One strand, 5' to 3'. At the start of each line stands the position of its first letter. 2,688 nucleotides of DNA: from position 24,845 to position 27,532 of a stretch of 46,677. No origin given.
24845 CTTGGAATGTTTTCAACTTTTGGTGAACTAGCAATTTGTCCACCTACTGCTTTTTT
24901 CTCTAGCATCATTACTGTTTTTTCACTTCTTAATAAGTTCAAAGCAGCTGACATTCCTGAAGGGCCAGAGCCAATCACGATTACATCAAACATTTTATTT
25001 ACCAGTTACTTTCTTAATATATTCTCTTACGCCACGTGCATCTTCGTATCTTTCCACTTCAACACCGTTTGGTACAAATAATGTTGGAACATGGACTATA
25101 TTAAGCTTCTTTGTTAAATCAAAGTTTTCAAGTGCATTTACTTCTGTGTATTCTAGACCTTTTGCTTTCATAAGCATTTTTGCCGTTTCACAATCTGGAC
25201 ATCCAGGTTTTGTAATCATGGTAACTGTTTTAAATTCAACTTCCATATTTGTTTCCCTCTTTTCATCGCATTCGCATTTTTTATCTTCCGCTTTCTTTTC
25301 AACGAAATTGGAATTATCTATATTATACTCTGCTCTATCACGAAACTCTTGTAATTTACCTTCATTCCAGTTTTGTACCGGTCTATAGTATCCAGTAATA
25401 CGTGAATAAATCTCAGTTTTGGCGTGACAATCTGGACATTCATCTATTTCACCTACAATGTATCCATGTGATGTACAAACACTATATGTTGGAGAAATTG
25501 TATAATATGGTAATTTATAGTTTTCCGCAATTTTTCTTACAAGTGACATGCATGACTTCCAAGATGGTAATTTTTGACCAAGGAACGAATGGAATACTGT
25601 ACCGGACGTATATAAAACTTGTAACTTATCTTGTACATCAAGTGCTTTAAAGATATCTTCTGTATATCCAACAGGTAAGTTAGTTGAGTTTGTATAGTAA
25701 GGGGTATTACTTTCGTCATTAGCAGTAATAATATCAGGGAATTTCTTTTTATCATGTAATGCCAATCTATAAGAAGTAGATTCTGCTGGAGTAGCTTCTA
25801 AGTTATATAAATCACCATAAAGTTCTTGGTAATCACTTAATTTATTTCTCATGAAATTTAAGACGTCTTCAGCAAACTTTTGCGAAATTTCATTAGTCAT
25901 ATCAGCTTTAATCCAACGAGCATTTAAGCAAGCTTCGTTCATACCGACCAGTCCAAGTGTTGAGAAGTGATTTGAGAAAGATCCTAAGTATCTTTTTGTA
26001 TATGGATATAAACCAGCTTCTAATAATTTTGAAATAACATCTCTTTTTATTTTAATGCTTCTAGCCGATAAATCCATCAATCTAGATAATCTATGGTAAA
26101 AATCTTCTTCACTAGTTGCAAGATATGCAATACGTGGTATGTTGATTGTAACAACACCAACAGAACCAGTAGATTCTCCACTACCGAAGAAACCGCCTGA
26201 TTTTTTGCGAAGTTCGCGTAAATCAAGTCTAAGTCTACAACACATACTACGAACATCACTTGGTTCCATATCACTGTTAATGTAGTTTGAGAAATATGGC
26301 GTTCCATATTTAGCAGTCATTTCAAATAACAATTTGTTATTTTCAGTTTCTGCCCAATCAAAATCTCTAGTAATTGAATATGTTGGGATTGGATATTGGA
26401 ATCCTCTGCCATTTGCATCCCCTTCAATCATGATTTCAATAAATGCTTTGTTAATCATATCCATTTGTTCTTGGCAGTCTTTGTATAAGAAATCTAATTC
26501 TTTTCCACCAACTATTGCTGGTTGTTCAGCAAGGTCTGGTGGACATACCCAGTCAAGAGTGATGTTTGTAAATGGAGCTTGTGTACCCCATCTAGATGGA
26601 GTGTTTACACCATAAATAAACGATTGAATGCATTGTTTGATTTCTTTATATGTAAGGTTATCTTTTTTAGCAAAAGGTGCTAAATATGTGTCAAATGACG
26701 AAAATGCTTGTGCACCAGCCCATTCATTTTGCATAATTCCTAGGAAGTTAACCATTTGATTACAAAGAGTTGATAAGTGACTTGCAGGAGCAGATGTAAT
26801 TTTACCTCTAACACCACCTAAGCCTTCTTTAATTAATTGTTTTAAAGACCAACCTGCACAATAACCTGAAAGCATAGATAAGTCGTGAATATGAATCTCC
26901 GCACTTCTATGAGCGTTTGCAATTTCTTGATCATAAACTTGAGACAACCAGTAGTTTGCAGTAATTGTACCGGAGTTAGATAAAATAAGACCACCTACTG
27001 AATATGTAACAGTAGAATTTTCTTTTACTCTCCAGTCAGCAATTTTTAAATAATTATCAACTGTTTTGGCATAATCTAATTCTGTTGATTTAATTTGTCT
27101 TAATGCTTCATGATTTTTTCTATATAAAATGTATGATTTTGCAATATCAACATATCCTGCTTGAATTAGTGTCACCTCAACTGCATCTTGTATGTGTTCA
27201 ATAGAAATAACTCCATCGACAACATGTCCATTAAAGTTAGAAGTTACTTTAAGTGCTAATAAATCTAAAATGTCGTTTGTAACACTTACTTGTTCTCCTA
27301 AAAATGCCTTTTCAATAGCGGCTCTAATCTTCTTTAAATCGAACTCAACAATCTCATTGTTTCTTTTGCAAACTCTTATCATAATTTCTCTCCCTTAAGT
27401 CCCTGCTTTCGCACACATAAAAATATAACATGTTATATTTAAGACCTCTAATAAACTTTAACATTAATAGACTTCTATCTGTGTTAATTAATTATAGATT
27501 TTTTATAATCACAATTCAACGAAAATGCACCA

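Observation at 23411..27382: Self-contained redoxin-driven class III RNR module: NrdD with a fused Grx/NrdH domain, translationally coupled TrxB, convergent NrdG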

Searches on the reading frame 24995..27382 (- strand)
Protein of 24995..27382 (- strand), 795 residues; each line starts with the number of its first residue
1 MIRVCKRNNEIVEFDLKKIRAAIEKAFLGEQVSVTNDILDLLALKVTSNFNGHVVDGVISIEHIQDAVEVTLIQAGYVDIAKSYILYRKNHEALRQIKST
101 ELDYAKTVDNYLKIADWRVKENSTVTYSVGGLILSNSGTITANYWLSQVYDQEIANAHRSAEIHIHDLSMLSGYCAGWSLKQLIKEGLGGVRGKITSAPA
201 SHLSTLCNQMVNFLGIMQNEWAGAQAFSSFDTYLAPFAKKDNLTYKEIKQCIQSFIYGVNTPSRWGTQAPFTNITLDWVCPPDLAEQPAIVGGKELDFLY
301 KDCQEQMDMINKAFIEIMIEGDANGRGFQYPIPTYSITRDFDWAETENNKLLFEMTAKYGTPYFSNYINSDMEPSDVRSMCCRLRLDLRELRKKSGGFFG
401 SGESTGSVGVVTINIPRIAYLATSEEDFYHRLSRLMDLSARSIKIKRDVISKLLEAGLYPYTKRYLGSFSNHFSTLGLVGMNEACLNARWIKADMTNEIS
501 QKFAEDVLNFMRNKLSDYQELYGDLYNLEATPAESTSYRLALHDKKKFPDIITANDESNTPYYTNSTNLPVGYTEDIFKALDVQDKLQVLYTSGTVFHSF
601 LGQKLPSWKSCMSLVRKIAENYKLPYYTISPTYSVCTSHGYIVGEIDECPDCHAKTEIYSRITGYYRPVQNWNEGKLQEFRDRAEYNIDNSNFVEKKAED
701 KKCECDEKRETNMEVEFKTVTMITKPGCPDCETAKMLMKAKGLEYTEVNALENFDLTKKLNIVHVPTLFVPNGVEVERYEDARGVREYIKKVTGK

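Call 3: search_protein_families(library=pfam, proteins=[window:24995-27382:-], max_evalue=0.01)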
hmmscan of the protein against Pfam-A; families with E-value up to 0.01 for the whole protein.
window:24995-27382:- (795 aa): 3 families
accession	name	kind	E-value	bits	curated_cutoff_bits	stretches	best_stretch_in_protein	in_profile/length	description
PF13597.11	NRDD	-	3.8e-185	617.2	26.2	1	121-686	1-562/562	Anaerobic ribonucleoside-triphosphate reductase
PF03477.21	ATP-cone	-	1.2e-20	74.3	25.8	1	3-92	2-87/88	ATP cone domain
PF00462.30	Glutaredoxin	-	4.3e-10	40.1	22.9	1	720-772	1-56/60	Glutaredoxin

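Call 4: search_protein_families(library=ncbifam, proteins=[window:24995-27382:-], max_evalue=0.001)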
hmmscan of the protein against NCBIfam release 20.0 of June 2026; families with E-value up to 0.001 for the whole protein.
window:24995-27382:- (795 aa): 19 families
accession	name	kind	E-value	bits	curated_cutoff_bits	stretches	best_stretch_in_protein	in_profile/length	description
NF006126.0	PRK08270.1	equivalog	0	1110.2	548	1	2-688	3-683/684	ribonucleoside triphosphate reductase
TIGR02487.1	NrdD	equivalog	2.6e-149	498.4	326.35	1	121-685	2-580/581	anaerobic ribonucleoside-triphosphate reductase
NF006358.0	PRK08579.1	equivalog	2e-119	399.6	585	2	103-395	8-297/624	anaerobic ribonucleoside triphosphate reductase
NF006127.0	PRK08271.1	equivalog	4.8e-65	220.2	545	1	149-684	94-625/631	anaerobic ribonucleoside-triphosphate reductase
NF005497.0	PRK07111.1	equivalog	1.1e-64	219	764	2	2-240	3-235/746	anaerobic ribonucleoside triphosphate reductase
TIGR02827.1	RNR_anaer_Bdell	equivalog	7.9e-54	183.2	568.3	1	149-683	67-594/596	anaerobic ribonucleoside-triphosphate reductase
NF006732.0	PRK09263.1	equivalog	3.1e-47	161.4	657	2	243-685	263-704/712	anaerobic ribonucleoside-triphosphate reductase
NF011292.0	PRK14704.1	equivalog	1.8e-30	106.1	736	2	475-685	405-616/618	anaerobic ribonucleoside triphosphate reductase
NF009028.0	PRK12364.1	equivalog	3.5e-16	58.4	1377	1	3-106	2-106/842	ribonucleoside-diphosphate reductase subunit alpha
NF005544.0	PRK07207.1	equivalog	7.7e-15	53.8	965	1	2-103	34-142/965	ribonucleoside-diphosphate reductase subunit alpha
NF006207.0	PRK08332.1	equivalog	2.9e-13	48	2400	1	3-109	5-112/1684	vitamin B12-dependent ribonucleotide reductase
NF005010.0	PRK06406.1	subfamily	2.5e-12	45.9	1125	1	3-99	6-103/771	vitamin B12-dependent ribonucleotide reductase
NF009029.0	PRK12365.1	equivalog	2.7e-11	42.2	1350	1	2-110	118-233/1046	ribonucleoside-diphosphate reductase subunit alpha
TIGR02190.1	GlrX-dom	hypoth_equivalog_domain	5e-08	32.8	99.3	1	718-749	8-39/79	glutaredoxin-family domain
TIGR02196.1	GlrX_YruB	hypoth_equivalog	4.3e-06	27.1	88.55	1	719-770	1-56/74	glutaredoxin-like protein, YruB-family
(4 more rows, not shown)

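Call 14: find_homologous_proteins(query=window:24995-27382:-, region=640-795)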
Query window:24995-27382:-, residues 640-795 (156 aa): 7823 proteins with E <= 0.001 among 8000 candidates; the best 120 are listed.
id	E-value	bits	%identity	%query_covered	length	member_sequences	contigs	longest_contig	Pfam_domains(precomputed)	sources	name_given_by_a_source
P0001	6.1e-100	349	100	100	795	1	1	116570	PF00462.31,PF03477.22,PF13597.12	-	-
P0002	2.4e-40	156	50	98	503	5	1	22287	PF00462.31,PF13597.12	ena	-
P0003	3.7e-40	155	50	98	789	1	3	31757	PF00462.31,PF03477.22,PF13597.12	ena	-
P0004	3.7e-40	155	50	98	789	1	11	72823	PF00462.31,PF03477.22,PF13597.12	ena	-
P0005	3.7e-40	155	50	98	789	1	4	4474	PF00462.31,PF03477.22,PF13597.12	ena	-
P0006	3.8e-40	155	50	98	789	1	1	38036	PF00462.31,PF03477.22,PF13597.12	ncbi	-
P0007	3.8e-40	155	50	98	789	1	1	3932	PF00462.31,PF03477.22,PF13597.12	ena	-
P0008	4.4e-39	152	46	99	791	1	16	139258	PF00462.31,PF00085.27,PF03477.22,PF13597.12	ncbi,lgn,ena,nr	ncbi:MAG TPA: ribonucleoside triphosphate reductase [Firmicutes bacterium]|nr:ribonucleoside triphos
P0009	4.6e-39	152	46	99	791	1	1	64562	PF00462.31,PF00085.27,PF03477.22,PF13597.12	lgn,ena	-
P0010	6.7e-39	151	46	100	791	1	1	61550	PF00462.31,PF00085.27,PF03477.22,PF13597.12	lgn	-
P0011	6.8e-39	151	46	100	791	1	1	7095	PF00462.31,PF03477.22,PF13597.12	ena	-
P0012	1.1e-38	150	46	99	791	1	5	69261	PF00462.31,PF00085.27,PF03477.22,PF13597.12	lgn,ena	-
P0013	3.6e-38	149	47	99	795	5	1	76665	PF00462.31,PF03477.22,PF13597.12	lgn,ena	-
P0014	3.9e-38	149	46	100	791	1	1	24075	PF00462.31,PF00085.27,PF03477.22,PF13597.12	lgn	-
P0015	4.0e-38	149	48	98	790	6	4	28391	PF00462.31,PF03477.22,PF13597.12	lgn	-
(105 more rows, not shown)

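Call 20: find_related_loci(query=A1, collection=genome_contigs, flank=5000)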
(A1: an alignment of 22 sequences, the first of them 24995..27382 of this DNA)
Query A1 (795 aa) in genome_contigs; peptide patterns used: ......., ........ (x = any residue, [..] = any of these).
600 stretches matched a pattern (row limit reached: there are more); 599 encode a relative of the query (tblastn E <= 1e-3); the best 80 are kept; 80 distinct loci.
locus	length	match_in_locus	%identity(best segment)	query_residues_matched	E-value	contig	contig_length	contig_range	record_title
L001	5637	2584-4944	74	1-790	0e+0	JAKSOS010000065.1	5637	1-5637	MAG: Clostridia bacterium isolate Horse_feces183 MAG183_65, whole genome shotgun sequence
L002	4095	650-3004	73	1-790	0e+0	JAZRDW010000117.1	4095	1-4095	MAG: Christensenellaceae bacterium isolate T1900045503_YK20190197.MAGScoT_cleanbin_000025 SGB_7512_k141_235206, whole ge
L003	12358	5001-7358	73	1-790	0e+0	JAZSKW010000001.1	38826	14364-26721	MAG: Christensenellaceae bacterium isolate T1900044559_TS20190025.MAGScoT_cleanbin_000013 SGB_351_k141_1954754, whole ge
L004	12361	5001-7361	73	1-792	0e+0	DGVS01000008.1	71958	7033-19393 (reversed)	MAG TPA_asm: Bacillales bacterium UBA4278 UBA4278_contig_1725, whole genome shotgun sequence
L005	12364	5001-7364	72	1-792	0e+0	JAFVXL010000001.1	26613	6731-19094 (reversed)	MAG: Clostridia bacterium isolate RGIG5483 Sheep_Colon.Co__c33017, whole genome shotgun sequence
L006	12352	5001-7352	72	1-790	0e+0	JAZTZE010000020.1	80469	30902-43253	MAG: Christensenellaceae bacterium isolate T1900045324_YK20190013.MAGScoT_cleanbin_000032 SGB_6417_k141_321675, whole ge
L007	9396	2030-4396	72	1-792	0e+0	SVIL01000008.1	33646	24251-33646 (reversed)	MAG: Clostridiales bacterium isolate SIG408 NODE_27383_length_33646_cov_1.337152, whole genome shotgun sequence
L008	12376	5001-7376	71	1-792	0e+0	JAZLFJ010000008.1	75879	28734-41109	MAG: Bacilli bacterium isolate T1900045004_TA20190066.MAGScoT_cleanbin_000114 SGB_4339_k141_1186055, whole genome shotgu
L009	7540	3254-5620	72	1-790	0e+0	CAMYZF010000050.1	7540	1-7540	MAG TPA_asm: uncultured Erysipelotrichaceae bacterium isolate SRR10912541_bin.28_metaWRAP_v1.3_MAG genome assembly, cont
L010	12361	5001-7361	72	1-790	0e+0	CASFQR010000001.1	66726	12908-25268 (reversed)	uncultured bacterium isolate T20_L4_324324_idba_bin.108 genome assembly, contig: T20_L4_324324_idba_bin.108.fa_scaffold_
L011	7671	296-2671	70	1-794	0e+0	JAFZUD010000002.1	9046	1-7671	MAG: Bacilli bacterium isolate RGIG8100 Water_buffalos_Rumen-3__c29004, whole genome shotgun sequence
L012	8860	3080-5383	74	1-772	0e+0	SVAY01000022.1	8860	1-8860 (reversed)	MAG: Erysipelotrichaceae bacterium isolate SIG214 NODE_4764_length_8860_cov_287.424912, whole genome shotgun sequence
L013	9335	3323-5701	71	1-795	0e+0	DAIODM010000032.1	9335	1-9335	MAG TPA_asm: Candidatus Onthovivens sp. isolate CTOTU1924 NODE_2778_length_9335_cov_18.661638, whole genome shotgun sequ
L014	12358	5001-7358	71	1-790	0e+0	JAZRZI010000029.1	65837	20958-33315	MAG: Bacilli bacterium isolate T1900044948_TA20190001.MAGScoT_cleanbin_000043 SGB_3510_k141_396675, whole genome shotgun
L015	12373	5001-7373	70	1-792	0e+0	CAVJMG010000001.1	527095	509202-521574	uncultured Bacteroidales bacterium isolate H07654-L1_cleanbin_000028 genome assembly, contig: Spades_H07654-L1_contig_1,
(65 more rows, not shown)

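Call 31: search_solved_structures(query=window:24995-27382:-, max_evalue=1e-10, show_alignments=1)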
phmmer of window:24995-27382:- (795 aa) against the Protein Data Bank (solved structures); distinct sequences matched with E-value up to 1e-10: 4.
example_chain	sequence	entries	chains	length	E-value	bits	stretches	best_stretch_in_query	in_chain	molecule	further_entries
8p23_A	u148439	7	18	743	2.4e-39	138.4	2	310-685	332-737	Anaerobic ribonucleoside-triphosphate reductase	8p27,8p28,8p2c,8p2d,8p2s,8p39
4coi_A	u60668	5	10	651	6.5e-36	127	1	153-678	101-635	ANAEROBIC RIBONUCLEOSIDE-TRIPHOSPHATE REDUCTASE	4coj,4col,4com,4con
4u3e_A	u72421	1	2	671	7.2e-36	126.9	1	153-678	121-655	Ribonucleoside triphosphate reductase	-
9d3x_A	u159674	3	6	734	5.9e-17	64.3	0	2-244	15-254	Anaerobic ribonucleoside-triphosphate reductase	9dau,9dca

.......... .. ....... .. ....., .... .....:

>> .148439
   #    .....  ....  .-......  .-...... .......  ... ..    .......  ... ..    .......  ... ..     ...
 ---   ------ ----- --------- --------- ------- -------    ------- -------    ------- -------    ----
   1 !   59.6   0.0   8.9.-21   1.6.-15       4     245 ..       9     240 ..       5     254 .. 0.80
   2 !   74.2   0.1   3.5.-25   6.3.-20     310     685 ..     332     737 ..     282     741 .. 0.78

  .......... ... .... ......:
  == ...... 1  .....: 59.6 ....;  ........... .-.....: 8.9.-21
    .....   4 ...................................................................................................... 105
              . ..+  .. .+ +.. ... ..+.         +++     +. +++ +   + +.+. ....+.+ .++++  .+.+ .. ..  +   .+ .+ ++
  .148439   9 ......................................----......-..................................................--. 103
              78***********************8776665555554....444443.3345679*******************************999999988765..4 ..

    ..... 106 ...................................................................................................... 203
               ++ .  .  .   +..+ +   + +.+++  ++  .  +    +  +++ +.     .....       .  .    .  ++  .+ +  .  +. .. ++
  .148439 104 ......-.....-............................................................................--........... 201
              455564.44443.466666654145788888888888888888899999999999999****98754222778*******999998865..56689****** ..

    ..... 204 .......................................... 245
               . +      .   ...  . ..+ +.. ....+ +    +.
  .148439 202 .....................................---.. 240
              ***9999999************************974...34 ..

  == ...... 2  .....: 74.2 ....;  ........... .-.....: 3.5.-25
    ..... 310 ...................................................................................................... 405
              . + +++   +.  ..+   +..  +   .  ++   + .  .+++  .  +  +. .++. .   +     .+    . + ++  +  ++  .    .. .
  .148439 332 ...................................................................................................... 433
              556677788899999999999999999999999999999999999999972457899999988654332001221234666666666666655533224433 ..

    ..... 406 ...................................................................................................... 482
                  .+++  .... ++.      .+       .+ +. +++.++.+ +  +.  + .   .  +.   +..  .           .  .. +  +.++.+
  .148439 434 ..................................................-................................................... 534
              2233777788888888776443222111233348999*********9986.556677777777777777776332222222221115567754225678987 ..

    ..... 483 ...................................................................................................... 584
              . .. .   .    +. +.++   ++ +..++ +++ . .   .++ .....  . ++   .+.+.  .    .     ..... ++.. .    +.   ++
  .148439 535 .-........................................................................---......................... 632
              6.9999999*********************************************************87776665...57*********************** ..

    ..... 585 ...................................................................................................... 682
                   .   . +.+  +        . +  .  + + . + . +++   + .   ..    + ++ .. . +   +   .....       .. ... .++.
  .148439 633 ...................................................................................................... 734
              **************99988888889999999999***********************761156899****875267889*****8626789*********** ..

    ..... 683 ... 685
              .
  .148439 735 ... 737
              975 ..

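Call 33: search_solved_structures(query=window:24995-27382:-, max_evalue=1e-30, show_alignments=2)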
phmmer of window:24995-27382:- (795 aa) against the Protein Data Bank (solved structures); distinct sequences matched with E-value up to 1e-30: 3.
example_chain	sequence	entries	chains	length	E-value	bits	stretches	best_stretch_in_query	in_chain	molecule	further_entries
8p23_A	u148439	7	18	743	2.4e-39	138.4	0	310-685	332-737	Anaerobic ribonucleoside-triphosphate reductase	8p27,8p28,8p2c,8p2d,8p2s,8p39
4coi_A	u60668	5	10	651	6.5e-36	127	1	153-678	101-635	ANAEROBIC RIBONUCLEOSIDE-TRIPHOSPHATE REDUCTASE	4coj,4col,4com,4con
4u3e_A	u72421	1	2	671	7.2e-36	126.9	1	153-678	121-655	Ribonucleoside triphosphate reductase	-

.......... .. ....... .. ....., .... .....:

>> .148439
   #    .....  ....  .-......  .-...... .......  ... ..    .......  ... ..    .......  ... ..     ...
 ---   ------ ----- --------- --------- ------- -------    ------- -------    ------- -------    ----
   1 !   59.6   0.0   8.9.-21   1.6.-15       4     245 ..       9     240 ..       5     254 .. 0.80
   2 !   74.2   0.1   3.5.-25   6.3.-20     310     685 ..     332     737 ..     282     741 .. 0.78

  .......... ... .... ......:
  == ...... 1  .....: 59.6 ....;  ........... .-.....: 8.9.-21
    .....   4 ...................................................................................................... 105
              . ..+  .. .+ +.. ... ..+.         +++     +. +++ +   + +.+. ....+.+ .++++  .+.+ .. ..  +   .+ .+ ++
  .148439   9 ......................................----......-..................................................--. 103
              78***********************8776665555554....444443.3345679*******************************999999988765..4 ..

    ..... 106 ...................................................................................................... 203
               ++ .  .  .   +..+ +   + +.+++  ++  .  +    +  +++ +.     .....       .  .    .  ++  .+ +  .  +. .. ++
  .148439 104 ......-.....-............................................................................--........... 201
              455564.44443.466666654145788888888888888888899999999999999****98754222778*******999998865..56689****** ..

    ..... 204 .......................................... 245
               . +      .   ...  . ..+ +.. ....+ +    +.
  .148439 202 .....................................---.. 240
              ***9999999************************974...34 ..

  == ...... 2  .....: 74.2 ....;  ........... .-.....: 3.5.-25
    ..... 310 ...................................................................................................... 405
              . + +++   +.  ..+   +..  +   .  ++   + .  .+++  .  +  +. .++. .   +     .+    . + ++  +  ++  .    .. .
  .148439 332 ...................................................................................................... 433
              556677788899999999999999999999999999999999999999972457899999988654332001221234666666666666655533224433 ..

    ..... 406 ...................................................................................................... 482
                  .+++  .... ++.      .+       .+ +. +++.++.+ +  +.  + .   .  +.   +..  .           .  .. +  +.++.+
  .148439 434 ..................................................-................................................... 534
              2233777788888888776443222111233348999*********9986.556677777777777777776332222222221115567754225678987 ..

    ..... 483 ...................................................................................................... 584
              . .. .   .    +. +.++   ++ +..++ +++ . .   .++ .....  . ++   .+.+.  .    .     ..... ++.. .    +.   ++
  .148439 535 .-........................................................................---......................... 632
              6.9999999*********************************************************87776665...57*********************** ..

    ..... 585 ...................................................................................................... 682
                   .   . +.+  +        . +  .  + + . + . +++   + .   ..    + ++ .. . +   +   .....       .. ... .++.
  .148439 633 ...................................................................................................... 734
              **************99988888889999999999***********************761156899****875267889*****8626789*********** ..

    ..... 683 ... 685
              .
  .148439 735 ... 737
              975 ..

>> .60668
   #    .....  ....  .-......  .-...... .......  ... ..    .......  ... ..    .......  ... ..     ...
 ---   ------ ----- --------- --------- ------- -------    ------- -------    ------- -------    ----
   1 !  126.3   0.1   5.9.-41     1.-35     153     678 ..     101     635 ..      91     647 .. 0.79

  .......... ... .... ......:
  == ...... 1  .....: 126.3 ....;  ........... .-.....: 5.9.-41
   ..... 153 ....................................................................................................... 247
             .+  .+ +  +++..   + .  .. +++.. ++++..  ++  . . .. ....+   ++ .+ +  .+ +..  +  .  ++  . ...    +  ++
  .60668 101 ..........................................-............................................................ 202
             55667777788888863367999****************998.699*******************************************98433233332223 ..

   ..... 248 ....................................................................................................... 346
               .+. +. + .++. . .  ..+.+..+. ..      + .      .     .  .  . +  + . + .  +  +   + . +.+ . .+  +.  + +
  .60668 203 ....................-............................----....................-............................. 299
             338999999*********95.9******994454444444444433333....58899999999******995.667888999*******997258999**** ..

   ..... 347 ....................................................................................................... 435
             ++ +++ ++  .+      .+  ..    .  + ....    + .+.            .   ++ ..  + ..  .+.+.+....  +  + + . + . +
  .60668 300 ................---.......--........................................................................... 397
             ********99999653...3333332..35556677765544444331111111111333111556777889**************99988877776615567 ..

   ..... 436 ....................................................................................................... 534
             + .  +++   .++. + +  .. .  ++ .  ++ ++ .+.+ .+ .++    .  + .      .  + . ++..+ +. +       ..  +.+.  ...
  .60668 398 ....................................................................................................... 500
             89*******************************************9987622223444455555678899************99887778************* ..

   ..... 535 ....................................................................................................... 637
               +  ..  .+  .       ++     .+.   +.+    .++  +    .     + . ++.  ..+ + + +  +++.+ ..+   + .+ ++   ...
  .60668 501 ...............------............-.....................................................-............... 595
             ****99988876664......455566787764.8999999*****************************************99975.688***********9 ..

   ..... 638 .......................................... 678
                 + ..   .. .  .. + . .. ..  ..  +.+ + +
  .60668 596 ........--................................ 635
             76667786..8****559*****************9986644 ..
